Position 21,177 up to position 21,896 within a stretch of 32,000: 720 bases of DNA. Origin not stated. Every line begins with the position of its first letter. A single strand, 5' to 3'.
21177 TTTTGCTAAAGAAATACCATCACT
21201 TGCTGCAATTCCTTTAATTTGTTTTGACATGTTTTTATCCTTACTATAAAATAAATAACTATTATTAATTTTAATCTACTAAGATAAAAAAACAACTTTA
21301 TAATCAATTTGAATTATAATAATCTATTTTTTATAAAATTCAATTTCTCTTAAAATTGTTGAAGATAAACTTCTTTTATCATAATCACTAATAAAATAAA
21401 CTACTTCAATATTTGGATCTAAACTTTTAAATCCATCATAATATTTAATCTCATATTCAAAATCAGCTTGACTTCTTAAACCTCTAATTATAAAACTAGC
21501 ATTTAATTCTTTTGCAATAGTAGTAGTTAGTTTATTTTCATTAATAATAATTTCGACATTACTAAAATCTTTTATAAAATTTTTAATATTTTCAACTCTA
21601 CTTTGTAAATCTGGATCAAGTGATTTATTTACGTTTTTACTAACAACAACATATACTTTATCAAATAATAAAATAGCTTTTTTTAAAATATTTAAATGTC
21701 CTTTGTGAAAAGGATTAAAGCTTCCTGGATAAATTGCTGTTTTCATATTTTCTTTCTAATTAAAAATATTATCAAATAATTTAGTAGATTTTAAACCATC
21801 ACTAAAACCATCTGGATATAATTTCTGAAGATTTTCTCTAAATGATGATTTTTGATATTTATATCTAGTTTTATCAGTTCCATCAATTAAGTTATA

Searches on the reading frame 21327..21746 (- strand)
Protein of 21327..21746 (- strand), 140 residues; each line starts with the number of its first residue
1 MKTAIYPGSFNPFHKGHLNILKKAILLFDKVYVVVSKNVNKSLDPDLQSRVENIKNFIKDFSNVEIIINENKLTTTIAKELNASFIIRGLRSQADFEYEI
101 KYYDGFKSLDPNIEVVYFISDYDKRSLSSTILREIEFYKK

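Call 30: list_cluster_members(proteins=[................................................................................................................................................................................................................, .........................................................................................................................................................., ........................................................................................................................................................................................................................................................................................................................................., window:21327-21746:-, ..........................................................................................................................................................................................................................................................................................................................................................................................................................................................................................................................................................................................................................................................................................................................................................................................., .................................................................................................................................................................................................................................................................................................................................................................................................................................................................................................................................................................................])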
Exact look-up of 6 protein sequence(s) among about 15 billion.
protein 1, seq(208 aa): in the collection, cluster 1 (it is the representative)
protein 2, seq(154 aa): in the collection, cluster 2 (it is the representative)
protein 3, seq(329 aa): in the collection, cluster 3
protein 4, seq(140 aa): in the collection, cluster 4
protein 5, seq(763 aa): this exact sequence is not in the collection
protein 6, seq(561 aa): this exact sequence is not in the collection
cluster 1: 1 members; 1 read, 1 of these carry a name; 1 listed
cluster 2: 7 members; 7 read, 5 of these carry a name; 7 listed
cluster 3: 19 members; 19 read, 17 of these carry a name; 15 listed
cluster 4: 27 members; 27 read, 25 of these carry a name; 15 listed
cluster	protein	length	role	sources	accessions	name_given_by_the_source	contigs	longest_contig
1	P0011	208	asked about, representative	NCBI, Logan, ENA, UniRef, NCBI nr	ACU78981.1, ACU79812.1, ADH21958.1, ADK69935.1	30S ribosomal protein S4 [Mycoplasma mycoides] | Small ribosomal subunit protein uS4 n=4 Tax=Mycoplasma mycoides TaxID=2102 RepID=RS4_MYCMS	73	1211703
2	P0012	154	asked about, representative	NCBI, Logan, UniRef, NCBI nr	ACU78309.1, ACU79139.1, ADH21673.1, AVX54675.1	PTS sugar transporter subunit IIA [Mycoplasma mycoides] | Phosphotransferase system PTS, glucose specific IIABC component n=2 Tax=Mycoplasma ... | glucose PTS transporter subunit IIA [Mycoplasma mycoides]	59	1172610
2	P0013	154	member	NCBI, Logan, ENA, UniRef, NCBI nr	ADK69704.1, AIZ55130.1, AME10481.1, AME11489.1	glucose PTS transporter subunit IIA [Mycoplasma mycoides subsp. mycoides] | PTS SYSTEM, GLUCOSE-SPECIFIC IIA COMPONENT n=2 Tax=Mycoplasma mycoides subsp. mycoides ... | glucose PTS transporter subunit IIA [Mycoplasma mycoides]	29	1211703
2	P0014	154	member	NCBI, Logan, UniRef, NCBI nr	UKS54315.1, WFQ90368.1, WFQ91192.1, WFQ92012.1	PTS sugar transporter subunit IIA [Mycoplasma feriruminatoris] | PTS system glucose-specific EIIA component n=1 Tax=Mycoplasma feriruminatoris ... | glucose PTS transporter subunit IIA [Mycoplasma feriruminatoris]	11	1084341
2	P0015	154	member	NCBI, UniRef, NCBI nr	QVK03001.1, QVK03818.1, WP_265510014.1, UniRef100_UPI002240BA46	PTS sugar transporter subunit IIA [Mycoplasma mycoides] | PTS sugar transporter subunit IIA n=1 Tax=Mycoplasma mycoides TaxID=2102 ... | glucose PTS transporter subunit IIA [Mycoplasma mycoides]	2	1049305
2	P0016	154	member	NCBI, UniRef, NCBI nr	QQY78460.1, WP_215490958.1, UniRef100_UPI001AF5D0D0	PTS glucose transporter subunit IIA [Mycoplasma mycoides subsp. capri] | PTS sugar transporter subunit IIA n=1 Tax=Mycoplasma mycoides TaxID=2102 ...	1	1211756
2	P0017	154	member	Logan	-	-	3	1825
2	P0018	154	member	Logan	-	-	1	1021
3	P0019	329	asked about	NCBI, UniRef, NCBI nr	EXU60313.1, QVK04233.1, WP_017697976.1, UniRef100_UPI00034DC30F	alpha-ketoacid dehydrogenase subunit beta [Mycoplasma mycoides] | alpha-ketoacid dehydrogenase subunit beta n=1 Tax=Mycoplasma mycoides TaxID=2102 ...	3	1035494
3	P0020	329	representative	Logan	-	-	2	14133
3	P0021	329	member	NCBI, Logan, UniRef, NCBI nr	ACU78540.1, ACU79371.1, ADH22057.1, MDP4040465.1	alpha-ketoacid dehydrogenase subunit beta [Mycoplasma mycoides] | Alpha-ketoacid dehydrogenase subunit beta n=1 Tax=Mycoplasma mycoides subsp. capri ...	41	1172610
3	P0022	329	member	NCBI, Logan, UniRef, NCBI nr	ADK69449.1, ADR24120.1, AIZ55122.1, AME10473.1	alpha-ketoacid dehydrogenase subunit beta [Mycoplasma mycoides subsp. mycoides] | Transketolase, pyridine binding domain protein n=4 Tax=Mycoplasma TaxID=2093 ... | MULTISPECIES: alpha-ketoacid dehydrogenase subunit beta [Mycoplasma mycoides group]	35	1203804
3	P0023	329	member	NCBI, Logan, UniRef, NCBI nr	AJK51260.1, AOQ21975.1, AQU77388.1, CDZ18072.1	alpha-ketoacid dehydrogenase subunit beta [Mycoplasma capricolum subsp. capripneumoniae] | 2-oxoisovalerate dehydrogenase subunit beta n=1 Tax=Mycoplasma capricolum subsp. ... | alpha-ketoacid dehydrogenase subunit beta [Mycoplasma capricolum]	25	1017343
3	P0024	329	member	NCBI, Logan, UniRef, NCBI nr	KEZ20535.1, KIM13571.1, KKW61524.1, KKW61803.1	alpha-ketoacid dehydrogenase subunit beta [Mycoplasma capricolum] | Pyruvate dehydrogenase E1 component subunit beta n=2 Tax=Mycoplasma capricolum subsp. ...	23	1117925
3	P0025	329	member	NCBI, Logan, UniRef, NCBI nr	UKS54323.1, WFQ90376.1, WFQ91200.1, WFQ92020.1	alpha-ketoacid dehydrogenase subunit beta [Mycoplasma feriruminatoris] | Pyruvate dehydrogenase E1 component subunit beta n=1 Tax=Mycoplasma feriruminatoris ...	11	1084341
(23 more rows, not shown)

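Call 77: find_encoding_contigs(protein=P0014, flank=10000, max_places=3)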
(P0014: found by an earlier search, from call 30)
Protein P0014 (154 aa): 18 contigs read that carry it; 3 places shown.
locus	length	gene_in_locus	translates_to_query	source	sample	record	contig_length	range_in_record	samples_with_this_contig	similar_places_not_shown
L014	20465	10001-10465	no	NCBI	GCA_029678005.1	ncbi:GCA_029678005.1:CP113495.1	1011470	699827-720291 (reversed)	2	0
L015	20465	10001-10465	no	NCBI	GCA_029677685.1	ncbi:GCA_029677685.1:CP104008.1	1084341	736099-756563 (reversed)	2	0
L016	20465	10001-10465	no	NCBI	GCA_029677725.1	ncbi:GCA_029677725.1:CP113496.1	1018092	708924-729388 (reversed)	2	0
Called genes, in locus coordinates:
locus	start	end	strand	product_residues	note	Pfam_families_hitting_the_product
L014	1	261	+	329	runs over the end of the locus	PF02779:Transket_pyr, PF02780:Transketolase_C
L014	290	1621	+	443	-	PF00364:Biotin_lipoyl, PF25917:BSH_RND, PF25984:BSH_YknX (faint), PF02817:E3_binding, PF00198:2-oxoacid_dh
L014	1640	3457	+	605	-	PF00364:Biotin_lipoyl, PF25917:BSH_RND (weak), PF01134:GIDA (weak), PF07992:Pyr_redox_2, PF12831:FAD_oxidored (weak), PF13738:Pyr_redox_3, PF00070:Pyr_redox, PF02852:Pyr_redox_dim, +2 more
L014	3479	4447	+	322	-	PF01515:PTA_PTB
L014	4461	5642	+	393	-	PF00871:Acetate_kinase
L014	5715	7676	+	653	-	PF01732:Myco_protease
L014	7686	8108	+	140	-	PF01467:CTP_transf_like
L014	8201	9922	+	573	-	PF05524:PEP-utilisers_N, PF00391:PEP-utilizers, PF02896:PEP-utilizers_C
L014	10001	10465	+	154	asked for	PF00358:PTS_EIIA_1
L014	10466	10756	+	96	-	PF05529:Bap31 (faint)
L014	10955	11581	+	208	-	PF02734:Dak2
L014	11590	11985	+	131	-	PF03610:EIIA-man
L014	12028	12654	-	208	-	PF00163:Ribosomal_S4, PF01479:S4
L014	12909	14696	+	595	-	-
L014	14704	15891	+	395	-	PF22025:ThiI_fer, PF02926:THUMP, PF02568:ThiI, PF06508:QueC (faint)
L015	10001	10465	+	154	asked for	PF00358:PTS_EIIA_1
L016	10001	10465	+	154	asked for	PF00358:PTS_EIIA_1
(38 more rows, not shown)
